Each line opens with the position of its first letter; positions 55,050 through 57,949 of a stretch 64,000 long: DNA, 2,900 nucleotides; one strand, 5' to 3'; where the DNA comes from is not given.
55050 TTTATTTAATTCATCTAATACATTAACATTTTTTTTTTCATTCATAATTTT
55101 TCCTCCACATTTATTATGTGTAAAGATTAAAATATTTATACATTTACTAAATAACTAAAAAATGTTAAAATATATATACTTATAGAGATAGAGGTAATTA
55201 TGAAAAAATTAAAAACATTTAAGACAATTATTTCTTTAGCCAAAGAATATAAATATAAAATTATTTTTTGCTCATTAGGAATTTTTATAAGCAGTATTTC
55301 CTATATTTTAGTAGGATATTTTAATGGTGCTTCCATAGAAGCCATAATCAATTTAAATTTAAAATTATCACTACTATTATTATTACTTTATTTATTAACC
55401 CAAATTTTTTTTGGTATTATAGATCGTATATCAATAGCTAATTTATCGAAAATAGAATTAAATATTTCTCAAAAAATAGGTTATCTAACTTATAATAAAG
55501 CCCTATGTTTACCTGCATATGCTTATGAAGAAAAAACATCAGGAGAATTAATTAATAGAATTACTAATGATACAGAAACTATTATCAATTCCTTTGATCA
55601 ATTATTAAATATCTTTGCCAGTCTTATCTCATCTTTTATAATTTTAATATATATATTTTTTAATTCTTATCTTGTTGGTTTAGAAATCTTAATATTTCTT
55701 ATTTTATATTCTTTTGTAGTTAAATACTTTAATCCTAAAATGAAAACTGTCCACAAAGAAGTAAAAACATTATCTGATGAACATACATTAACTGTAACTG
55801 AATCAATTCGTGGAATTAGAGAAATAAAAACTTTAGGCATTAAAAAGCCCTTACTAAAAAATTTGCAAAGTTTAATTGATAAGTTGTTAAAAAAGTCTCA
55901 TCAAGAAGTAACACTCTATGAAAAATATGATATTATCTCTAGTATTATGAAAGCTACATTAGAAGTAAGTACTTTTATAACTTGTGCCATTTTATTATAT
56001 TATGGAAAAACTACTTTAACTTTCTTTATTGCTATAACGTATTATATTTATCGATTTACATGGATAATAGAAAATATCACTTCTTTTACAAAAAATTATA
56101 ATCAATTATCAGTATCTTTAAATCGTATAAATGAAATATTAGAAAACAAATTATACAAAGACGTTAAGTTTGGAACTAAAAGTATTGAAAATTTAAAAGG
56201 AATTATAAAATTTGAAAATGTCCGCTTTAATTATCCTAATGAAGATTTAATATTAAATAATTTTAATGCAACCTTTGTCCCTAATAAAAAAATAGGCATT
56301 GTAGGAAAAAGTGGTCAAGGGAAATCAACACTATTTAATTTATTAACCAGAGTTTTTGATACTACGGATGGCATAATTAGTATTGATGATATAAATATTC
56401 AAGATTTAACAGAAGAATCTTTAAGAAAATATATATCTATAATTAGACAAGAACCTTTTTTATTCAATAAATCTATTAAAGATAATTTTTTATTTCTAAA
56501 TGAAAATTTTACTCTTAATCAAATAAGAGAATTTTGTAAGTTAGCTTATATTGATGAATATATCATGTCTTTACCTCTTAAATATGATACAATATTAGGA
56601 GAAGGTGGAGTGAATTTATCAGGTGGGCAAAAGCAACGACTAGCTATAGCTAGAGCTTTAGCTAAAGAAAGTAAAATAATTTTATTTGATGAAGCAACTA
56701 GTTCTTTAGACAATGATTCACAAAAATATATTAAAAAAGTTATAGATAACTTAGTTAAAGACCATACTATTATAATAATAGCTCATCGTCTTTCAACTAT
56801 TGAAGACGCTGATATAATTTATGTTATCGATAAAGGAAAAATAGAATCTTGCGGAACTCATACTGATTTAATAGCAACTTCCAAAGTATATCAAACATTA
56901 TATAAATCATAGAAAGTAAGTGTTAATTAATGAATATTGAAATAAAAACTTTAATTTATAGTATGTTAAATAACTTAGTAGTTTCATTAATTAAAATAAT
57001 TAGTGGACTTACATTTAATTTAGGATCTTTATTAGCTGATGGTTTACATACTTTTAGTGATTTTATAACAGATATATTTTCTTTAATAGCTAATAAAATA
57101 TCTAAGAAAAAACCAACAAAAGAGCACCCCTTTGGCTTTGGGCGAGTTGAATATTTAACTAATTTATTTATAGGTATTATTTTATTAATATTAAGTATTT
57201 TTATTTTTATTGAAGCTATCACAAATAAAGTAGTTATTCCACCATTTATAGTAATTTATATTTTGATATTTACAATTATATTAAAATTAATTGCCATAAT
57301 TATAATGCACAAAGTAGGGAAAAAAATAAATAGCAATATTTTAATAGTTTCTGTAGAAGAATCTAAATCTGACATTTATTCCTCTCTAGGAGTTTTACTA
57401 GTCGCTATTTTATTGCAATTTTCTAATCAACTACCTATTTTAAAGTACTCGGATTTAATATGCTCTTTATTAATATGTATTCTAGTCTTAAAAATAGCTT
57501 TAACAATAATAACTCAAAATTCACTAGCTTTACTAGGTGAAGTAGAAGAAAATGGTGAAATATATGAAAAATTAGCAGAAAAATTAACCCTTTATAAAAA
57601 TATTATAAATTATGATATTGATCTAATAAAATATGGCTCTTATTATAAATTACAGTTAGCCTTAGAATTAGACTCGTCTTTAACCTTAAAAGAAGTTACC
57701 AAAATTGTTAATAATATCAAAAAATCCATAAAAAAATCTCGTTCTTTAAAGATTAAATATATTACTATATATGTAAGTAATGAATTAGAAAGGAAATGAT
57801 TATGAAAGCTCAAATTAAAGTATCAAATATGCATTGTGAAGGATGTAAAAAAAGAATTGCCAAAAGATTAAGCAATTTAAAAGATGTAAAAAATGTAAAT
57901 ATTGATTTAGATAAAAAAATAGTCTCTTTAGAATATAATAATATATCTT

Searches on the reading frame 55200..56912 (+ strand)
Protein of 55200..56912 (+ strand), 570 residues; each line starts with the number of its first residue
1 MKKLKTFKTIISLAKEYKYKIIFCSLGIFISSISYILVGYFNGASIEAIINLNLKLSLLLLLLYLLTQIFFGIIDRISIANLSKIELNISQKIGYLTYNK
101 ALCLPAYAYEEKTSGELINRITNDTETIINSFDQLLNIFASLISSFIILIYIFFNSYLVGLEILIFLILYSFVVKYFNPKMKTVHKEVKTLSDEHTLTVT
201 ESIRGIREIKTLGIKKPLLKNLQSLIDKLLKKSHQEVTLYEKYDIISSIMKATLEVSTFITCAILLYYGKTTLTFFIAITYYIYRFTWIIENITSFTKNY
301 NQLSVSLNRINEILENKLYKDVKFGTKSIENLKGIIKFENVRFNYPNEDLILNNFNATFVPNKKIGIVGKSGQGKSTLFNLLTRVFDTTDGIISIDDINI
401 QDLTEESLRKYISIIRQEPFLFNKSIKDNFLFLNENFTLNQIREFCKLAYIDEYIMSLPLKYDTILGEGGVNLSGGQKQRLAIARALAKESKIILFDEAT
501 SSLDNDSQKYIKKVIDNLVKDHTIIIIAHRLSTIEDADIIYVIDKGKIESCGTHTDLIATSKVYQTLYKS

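Call 64: search_protein_families(library=pfam, proteins=[window:55200-56912:+], max_evalue=0.00001)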
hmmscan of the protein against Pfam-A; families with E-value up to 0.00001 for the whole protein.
window:55200-56912:+ (570 aa): 3 families
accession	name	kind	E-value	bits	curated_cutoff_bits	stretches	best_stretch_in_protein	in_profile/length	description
PF00005.33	ABC_tran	-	1.1e-29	104.3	25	1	352-501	1-137/137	ABC transporter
PF00664.28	ABC_membrane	-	9.8e-21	75.1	28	1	22-271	2-248/274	ABC transporter transmembrane region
PF02463.25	SMC_N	-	1.2e-08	35.1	40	1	301-544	114-212/220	RecF/RecN/SMC N terminal domain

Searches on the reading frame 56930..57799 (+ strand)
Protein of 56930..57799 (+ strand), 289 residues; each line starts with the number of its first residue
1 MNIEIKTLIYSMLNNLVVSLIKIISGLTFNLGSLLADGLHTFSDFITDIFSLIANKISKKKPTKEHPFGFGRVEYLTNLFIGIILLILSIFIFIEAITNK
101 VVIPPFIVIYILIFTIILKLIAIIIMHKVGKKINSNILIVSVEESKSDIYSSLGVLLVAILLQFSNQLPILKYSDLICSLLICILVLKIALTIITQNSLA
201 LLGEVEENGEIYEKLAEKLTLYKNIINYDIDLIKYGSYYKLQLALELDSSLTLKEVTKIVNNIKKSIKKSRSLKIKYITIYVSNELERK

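Call 64: search_protein_families(library=pfam, proteins=[window:56930-57799:+], max_evalue=0.00001)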
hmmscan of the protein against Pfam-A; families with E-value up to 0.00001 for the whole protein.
window:56930-57799:+ (289 aa): 1 family
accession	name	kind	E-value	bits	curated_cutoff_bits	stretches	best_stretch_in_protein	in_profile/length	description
PF01545.26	Cation_efflux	-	1.3e-40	139.8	26.6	1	8-202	1-198/198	Cation efflux family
